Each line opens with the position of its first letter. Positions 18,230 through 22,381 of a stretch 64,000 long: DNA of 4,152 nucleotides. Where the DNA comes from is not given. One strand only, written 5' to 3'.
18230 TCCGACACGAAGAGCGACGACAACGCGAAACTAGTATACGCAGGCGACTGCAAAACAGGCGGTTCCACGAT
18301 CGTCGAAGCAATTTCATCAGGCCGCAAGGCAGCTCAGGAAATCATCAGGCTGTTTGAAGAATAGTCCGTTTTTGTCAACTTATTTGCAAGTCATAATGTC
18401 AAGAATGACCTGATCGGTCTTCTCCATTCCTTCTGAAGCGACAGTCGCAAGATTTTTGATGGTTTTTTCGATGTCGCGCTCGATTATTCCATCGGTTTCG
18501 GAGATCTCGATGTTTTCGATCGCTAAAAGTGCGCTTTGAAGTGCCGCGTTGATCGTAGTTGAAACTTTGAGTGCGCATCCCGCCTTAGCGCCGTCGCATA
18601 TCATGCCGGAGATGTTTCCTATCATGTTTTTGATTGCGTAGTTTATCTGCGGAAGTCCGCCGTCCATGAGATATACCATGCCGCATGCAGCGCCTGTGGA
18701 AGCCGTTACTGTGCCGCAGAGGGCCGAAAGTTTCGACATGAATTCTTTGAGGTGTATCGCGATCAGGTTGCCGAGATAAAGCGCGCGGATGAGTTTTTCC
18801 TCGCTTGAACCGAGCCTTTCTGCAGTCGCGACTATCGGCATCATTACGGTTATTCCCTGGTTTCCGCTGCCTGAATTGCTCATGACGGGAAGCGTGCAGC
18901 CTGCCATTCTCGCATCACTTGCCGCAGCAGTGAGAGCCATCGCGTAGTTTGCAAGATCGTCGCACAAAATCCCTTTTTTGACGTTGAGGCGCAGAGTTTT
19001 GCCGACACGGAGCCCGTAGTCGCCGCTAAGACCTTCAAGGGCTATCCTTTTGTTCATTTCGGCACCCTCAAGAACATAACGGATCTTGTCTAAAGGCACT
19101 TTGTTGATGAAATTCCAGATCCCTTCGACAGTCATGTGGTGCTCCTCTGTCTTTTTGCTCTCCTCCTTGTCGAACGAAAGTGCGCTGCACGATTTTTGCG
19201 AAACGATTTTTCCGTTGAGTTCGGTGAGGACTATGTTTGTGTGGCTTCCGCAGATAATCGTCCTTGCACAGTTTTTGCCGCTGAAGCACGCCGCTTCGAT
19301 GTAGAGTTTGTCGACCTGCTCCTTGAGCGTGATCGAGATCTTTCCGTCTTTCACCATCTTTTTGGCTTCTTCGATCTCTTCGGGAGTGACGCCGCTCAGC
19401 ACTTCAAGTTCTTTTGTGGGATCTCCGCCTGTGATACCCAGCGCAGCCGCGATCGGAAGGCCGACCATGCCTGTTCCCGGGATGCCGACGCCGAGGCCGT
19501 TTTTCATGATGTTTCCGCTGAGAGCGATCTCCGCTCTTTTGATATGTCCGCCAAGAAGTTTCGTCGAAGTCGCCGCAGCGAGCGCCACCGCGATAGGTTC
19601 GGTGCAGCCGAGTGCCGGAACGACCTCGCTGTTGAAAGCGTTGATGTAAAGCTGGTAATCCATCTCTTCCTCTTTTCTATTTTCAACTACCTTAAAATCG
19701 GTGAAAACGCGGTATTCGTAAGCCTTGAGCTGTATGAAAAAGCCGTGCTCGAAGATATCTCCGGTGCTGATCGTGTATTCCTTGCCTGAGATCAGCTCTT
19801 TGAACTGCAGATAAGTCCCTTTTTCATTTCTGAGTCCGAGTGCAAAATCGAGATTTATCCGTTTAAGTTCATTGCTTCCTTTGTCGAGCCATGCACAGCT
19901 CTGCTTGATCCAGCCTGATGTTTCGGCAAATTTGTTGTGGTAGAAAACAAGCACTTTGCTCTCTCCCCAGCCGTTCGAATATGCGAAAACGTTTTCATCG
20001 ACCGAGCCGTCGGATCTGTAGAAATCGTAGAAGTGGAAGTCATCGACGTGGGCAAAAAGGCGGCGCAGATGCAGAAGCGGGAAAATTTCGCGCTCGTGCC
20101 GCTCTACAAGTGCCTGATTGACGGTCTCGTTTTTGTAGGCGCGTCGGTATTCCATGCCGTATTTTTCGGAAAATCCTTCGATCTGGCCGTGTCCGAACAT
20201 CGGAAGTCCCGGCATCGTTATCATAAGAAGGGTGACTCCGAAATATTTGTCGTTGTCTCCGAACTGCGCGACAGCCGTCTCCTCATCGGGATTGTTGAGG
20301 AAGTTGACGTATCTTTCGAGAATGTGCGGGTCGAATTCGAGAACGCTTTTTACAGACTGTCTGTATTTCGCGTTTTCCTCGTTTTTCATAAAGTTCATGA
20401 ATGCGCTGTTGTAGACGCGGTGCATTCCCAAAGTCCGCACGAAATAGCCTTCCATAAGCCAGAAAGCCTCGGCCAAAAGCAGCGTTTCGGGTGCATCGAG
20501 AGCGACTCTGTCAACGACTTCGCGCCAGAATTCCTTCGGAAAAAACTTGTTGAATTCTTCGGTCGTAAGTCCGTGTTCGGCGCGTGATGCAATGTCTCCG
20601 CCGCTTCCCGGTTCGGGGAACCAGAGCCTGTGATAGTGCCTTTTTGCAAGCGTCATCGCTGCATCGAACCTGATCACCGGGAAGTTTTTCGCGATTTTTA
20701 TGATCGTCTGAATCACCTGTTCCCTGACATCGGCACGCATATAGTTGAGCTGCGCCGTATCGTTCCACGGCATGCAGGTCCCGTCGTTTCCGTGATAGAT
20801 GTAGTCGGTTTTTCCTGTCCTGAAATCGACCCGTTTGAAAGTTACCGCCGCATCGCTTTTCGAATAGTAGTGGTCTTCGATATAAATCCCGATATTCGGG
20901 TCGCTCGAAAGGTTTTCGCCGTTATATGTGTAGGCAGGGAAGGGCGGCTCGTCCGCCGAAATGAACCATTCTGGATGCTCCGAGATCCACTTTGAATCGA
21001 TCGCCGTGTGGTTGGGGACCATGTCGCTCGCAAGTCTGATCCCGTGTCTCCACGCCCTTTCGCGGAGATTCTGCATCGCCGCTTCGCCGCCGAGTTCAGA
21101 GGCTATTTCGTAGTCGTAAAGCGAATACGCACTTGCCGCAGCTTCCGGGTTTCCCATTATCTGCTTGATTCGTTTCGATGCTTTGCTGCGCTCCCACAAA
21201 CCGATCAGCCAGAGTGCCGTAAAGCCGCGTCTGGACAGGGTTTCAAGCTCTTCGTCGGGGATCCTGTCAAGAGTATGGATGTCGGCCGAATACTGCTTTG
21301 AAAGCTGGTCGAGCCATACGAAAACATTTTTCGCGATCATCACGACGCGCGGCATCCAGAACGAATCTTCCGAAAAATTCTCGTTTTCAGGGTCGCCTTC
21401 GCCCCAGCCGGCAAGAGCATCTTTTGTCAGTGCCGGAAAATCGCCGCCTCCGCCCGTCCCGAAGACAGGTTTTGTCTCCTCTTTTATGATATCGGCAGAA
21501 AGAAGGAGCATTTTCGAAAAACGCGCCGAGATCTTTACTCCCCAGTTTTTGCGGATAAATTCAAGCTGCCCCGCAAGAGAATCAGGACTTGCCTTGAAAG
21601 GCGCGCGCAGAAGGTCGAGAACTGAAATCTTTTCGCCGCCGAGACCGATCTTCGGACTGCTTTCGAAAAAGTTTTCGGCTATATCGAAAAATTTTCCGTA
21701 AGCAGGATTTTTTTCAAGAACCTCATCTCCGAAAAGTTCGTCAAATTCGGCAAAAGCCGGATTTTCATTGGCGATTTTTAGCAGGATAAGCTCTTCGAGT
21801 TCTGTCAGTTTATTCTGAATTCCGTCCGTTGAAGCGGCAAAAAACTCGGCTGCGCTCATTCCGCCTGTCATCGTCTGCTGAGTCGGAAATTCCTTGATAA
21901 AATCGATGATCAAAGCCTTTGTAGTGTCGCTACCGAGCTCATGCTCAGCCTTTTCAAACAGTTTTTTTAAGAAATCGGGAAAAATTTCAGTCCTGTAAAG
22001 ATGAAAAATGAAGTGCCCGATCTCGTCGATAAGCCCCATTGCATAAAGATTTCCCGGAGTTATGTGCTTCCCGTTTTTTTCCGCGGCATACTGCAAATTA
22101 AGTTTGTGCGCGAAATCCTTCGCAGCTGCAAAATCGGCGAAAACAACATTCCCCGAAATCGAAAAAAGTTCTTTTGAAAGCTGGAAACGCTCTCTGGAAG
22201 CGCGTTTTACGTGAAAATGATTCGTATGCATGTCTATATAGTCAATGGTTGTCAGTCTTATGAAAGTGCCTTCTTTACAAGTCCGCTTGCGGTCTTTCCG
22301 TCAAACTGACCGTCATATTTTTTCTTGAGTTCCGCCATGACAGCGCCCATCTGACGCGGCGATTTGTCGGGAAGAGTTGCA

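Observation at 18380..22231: In-frame fusion of a GH13-like alpha-glucan enzyme with a YhaM/CdsB-type L-cysteine desulfidase domain (1283 aa)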

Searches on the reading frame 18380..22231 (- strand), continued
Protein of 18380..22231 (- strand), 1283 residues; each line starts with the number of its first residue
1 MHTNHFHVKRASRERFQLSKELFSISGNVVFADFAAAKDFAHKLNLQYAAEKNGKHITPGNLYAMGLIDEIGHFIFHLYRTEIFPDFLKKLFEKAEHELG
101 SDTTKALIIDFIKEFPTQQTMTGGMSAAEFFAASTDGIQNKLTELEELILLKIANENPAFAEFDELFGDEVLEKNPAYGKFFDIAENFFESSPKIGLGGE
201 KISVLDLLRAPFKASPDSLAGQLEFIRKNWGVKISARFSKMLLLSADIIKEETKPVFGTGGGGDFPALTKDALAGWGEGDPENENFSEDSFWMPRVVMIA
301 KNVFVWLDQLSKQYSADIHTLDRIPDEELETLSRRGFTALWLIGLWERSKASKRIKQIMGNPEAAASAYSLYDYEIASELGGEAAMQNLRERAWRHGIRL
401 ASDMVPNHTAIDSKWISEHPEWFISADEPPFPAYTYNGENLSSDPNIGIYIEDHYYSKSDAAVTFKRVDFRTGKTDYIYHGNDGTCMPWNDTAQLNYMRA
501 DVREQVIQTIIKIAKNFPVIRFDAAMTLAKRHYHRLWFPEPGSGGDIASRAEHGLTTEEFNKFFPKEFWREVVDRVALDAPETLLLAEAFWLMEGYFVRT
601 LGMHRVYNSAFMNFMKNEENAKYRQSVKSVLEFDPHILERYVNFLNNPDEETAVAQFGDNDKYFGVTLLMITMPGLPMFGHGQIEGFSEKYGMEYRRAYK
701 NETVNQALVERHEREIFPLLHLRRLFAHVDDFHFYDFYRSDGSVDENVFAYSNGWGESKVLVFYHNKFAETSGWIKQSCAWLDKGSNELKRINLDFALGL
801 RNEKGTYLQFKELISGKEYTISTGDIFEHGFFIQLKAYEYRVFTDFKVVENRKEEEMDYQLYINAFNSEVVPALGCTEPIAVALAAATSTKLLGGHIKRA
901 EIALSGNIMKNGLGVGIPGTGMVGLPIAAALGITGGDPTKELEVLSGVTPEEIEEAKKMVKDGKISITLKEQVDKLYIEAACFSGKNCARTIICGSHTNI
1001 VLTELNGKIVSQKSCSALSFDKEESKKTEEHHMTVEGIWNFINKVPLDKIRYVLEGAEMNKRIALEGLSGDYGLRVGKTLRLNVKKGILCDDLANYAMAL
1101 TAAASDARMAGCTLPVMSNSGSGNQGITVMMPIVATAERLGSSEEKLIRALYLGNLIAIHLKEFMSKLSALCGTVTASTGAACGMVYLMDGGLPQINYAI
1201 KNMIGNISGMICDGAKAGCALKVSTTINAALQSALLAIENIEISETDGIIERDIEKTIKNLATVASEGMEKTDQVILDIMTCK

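Call 64: predict_structure(alignment_id=A4)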
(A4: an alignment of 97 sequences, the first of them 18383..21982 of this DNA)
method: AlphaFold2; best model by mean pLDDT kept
length: 1200 residues; sequences in the alignment: 97
mean_pLDDT: 81.0   pTM: 0.50
mean pLDDT of the five models: 81.0, 80.9, 80.8, 80.3, 79.9
residues with pLDDT >= 90: 455; 70-90: 521; 50-70: 120; < 50: 104
segments of 3 or more residues with pLDDT < 50: 149-205, 401-403, 505-526, 768-773, 937-946, 1129-1132
pLDDT, mean of each block of 10 residues (from residue 1): 83 91 92 82 89 86 91 84 84 91 86 68 87 78 66 47 42 37 39 29 53 89 89 93 95 93 86 79 70 90 95 90 77 88 82 89 90 71 92 79 58 87 87 81 63 72 58 80 77 79 51 34 50 89 89 81 71 88 94 86 74 68 92 94 92 94 97 92 96 94 89 87 87 87 90 96 72 69 86 83 94 90 82 75 91 88 87 91 88 90 92 86 88 52 53 93 91 93 88 91 92 94 84 82 93 95 96 91 62 90 96 93 64 55 88 88 72 86 72 70
secondary structure, 60 per line:
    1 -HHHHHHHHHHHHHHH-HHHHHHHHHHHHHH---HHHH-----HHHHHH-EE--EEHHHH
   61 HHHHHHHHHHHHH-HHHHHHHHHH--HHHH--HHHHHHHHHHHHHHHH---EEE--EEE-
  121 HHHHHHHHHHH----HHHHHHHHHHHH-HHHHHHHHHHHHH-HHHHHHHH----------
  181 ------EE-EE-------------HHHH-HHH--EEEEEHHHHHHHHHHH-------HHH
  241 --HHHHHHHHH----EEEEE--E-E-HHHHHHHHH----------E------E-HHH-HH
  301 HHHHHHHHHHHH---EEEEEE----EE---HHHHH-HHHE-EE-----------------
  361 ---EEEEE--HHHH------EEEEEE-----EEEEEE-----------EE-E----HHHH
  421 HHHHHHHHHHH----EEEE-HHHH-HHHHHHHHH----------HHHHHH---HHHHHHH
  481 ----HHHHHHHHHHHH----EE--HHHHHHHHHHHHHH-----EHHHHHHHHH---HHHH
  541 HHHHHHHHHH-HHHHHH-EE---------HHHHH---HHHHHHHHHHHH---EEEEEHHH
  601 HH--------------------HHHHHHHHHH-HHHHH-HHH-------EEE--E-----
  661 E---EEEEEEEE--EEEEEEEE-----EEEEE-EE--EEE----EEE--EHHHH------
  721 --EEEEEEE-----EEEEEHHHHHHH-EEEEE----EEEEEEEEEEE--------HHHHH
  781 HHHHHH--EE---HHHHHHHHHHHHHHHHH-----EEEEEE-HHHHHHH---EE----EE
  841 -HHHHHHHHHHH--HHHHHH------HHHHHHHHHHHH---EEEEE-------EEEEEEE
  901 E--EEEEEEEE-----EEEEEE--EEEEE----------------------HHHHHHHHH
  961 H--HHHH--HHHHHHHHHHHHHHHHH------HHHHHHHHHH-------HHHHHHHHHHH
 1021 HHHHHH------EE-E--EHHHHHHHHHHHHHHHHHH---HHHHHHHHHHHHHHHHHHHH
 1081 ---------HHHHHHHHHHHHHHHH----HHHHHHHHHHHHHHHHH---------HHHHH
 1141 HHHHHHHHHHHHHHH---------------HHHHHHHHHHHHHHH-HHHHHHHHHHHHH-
elements in order (helices of 4 or more, strands of 3 or more residues): H2-16 H18-31 H35-38 H44-49 H57-73 H75-84 H87-90 H93-108 E112-114 E117-119 H121-131 H136-147 H149-161 H163-170 H205-208 E215-219 H220-230 H243-251 E256-260 H267-275 H299-312 E316-321 H331-335 E364-368 H371-374 E381-386 E392-397 H417-431 E436-439 H441-444 H446-454 H465-470 H474-480 H485-496 H505-518 H525-533 H537-550 H552-557 H570-574 H578-589 E593-597 H598-602 H623-632 H634-638 E650-652 E665-672 E675-682 E688-692 E698-700 E705-707 H711-714 E723-729 E735-739 H740-746 E748-752 E757-767 H776-786 H794-810 E816-821 H823-829 H842-852 H855-860 H867-878 E882-886 E894-901 E904-911 E917-922 E925-929 H952-961 H964-967 H970-986 H993-1002 H1010-1026 H1040-1057 H1061-1080 H1090-1105 H1110-1126 H1136-1155 H1171-1185 H1187-1199
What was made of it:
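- The linker is disordered and no rigid interface is predicted (call 64). No fixed interface is predicted (call 64).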

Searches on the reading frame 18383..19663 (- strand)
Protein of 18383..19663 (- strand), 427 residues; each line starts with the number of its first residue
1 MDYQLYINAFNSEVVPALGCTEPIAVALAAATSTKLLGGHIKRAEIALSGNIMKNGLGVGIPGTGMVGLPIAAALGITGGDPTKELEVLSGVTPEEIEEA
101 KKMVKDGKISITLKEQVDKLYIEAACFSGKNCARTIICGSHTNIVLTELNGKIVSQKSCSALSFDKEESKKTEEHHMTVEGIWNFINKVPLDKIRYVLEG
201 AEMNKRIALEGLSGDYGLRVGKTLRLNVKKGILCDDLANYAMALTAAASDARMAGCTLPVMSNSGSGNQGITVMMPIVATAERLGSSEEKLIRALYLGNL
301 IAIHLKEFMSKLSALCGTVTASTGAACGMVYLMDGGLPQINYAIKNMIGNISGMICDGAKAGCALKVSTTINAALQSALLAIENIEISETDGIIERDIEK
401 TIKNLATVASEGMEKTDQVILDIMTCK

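Call 13: search_solved_structures(query=window:18383-19663:-, max_evalue=0.01, show_alignments=1)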
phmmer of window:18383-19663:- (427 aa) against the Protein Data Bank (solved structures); distinct sequences matched with E-value up to 0.01: 2.
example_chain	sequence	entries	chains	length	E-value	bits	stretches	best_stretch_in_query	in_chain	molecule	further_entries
9he0_A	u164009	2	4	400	1.3e-32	116.6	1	8-425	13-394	L-cysteine desulfidase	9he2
9fsl_A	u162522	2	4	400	1.9e-32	116.1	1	8-425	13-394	L-cysteine desulfidase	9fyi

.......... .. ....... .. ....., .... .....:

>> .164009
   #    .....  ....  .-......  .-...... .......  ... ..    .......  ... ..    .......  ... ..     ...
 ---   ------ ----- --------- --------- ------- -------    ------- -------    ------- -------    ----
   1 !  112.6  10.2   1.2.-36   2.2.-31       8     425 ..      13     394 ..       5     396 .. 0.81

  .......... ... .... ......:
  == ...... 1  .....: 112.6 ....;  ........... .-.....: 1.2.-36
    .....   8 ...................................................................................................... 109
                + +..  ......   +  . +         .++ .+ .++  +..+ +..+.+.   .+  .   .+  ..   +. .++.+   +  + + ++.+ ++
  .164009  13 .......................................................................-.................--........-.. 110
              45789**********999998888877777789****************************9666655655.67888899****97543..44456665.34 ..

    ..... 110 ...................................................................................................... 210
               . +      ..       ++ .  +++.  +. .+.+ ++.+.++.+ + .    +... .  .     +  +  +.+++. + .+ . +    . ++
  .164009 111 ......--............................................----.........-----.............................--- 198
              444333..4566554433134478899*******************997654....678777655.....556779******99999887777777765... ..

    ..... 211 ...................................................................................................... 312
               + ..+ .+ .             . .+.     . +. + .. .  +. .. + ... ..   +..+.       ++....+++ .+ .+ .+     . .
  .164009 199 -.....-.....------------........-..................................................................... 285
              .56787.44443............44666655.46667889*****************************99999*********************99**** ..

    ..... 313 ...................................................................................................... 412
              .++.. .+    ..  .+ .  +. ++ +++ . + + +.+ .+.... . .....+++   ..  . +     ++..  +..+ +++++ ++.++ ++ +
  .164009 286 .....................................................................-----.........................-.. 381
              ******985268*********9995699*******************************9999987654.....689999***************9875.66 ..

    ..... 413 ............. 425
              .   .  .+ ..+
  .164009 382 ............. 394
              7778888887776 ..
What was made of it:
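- On CyuA/CdsB/YhaM L-cysteine desulfidase (UPF0597): MmCyuA 9he0/9fsl, E 1.3e-32, query 8-425 against chain 13-394 (call 13).
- Closest known: CyuA / CdsB / YhaM L-cysteine desulfidase. Same: Full-length homology at E 1e-32 (call 13).
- Checked: The C-terminal 427 aa align end to end (8-425 against 13-394, E 1e-32) with the solved L-cysteine desulfidase MmCyuA (PDB 9he0/9fsl) (call 13).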

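Call 14: find_homologous_proteins(query=window:18383-19663:-, max_evalue=1e-10)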
Query window:18383-19663:- (427 aa): 8000 proteins with E <= 1e-10 among 8000 candidates; the best 120 are listed.
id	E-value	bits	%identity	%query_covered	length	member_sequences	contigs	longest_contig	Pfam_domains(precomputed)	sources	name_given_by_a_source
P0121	1.2e-250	849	92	100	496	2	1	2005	PF03313.22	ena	-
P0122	4.4e-201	686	73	100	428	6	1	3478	PF03313.22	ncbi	-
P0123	4.8e-201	686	73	100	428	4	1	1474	PF03313.22,PF03972.20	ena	-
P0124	5.2e-201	686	74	100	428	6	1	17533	PF03313.22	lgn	-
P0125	3.6e-197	673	73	100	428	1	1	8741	PF03313.22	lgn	-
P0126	5.5e-197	673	74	100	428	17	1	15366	PF03313.22,PF03972.20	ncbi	-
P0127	2.3e-193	661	71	100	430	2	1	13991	PF03313.22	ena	-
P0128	6.2e-193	659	72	100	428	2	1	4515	PF03313.22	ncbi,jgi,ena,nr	ncbi:MAG TPA: serine dehydratase subunit alpha family protein [bacterium]|nr:serine dehydratase subu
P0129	1.3e-192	658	71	100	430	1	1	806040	PF03313.22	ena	-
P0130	4.4e-192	657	71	100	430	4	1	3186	PF03313.22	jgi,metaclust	metaclust:\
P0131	5.6e-191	653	72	100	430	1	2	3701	PF03313.22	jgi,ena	-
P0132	3.8e-189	647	70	100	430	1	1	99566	PF03313.22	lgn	-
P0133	1.8e-184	632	71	100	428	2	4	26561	PF03313.22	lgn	-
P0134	4.9e-180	617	68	100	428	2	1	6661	PF03313.22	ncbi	ncbi:MAG: L-serine ammonia-lyase, iron-sulfur-dependent, subunit alpha [bacterium]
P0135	2.7e-178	611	67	100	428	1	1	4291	PF03313.22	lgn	-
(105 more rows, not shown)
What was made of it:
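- Closest known: CyuA / CdsB / YhaM L-cysteine desulfidase. Same: The closest standalone relatives are 71-74% identical (call 14).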

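Call 17: find_encoding_contigs(protein=P0129, flank=10000, max_places=2)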
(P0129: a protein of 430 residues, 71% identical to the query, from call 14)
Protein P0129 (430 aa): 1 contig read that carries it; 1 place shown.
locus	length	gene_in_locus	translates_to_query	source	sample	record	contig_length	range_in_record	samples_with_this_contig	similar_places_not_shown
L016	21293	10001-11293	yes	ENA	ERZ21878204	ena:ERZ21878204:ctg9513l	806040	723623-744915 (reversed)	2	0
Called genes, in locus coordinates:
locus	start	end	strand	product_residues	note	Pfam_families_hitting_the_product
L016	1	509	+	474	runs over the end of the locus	PF01225:Mur_ligase, PF08245:Mur_ligase_M, PF02875:Mur_ligase_C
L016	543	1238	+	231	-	PF00215:OMPdecase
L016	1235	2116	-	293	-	PF00892:EamA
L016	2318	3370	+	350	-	PF03372:Exo_endo_phos (weak)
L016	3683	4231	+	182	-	-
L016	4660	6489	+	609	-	-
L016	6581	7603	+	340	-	-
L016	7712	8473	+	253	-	PF01209:Ubie_methyltran (faint), PF03848:TehB (weak), PF13489:Methyltransf_23, PF08241:Methyltransf_11, PF08242:Methyltransf_12 (weak), PF13649:Methyltransf_25, PF13847:Methyltransf_31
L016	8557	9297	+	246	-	PF08032:SpoU_sub_bind, PF00588:SpoU_methylase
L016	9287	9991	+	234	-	PF14622:Ribonucleas_3_3, PF00636:Ribonuclease_3, PF00035:dsrm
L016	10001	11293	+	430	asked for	PF03313:SDH_alpha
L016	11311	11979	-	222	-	PF03009:GDPD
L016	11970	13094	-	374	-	PF02615:Ldh_2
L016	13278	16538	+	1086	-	PF03924:CHASE (weak), PF00512:HisKA, PF02518:HATPase_c, PF00072:Response_reg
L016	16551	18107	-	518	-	-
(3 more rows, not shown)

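Call 18: find_encoding_contigs(protein=P0124, flank=10000, max_places=2)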
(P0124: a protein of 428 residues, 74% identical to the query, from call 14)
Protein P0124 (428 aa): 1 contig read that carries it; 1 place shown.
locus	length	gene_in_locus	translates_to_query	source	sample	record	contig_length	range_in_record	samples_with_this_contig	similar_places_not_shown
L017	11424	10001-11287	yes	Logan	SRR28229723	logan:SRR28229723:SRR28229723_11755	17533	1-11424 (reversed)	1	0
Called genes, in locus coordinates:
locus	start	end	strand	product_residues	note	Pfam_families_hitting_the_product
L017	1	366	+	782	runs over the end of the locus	PF02190:LON_substr_bdg, PF00004:AAA, PF07728:AAA_5 (faint), PF22667:Lon_lid, PF05362:Lon_C, PF13541:ChlI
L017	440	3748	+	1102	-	PF00930:DPPIV_N (faint), PF26549:Tricorn_N, PF26550:Tricorn_2nd, PF07676:PD40, PF26549:Tricorn_N (weak), PF26550:Tricorn_2nd, PF14684:Tricorn_C1, PF03572:Peptidase_S41, +1 more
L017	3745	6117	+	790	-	PF00512:HisKA, PF02518:HATPase_c, PF00072:Response_reg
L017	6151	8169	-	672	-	PF00270:DEAD (faint), PF04851:ResIII, PF17757:UvrB_inter, PF27431:UvrB_3rd, PF00271:Helicase_C, PF12344:UvrB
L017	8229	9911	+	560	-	PF28492:Beta_helix_4 (weak), PF13229:Beta_helix (faint), PF28492:Beta_helix_4 (weak)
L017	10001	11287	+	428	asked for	PF03313:SDH_alpha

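Call 19: find_encoding_contigs(protein=P0126, flank=10000, max_places=2)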
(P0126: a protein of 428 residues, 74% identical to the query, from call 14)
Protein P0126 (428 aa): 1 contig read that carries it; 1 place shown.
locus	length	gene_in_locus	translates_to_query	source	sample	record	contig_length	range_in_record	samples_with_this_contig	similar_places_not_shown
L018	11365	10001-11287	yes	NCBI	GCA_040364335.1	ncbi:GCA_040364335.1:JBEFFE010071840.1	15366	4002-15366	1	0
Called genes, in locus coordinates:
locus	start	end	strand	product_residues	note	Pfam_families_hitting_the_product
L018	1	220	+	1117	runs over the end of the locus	PF00176:SNF2-rel_dom, PF00270:DEAD (faint), PF04851:ResIII, PF13401:AAA_22 (faint), PF00271:Helicase_C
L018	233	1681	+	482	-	PF04326:SLFN_AlbA_2, PF13749:HATPase_c_4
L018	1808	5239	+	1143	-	PF07669:Eco57I, PF02384:N6_Mtase, PF12950:TaqI_C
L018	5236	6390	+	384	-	PF17761:DUF1016_N, PF06250:YhcG_C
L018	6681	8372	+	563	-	PF07837:FTCD_N, PF02971:FTCD, PF04961:FTCD_C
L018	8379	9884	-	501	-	PF02310:B12-binding, PF04055:Radical_SAM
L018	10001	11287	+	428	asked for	PF03313:SDH_alpha, PF03972:MmgE_PrpD_N (weak)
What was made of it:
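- Standalone cdsB at 71-74% identity sits in unrelated contexts (calls 17-19).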
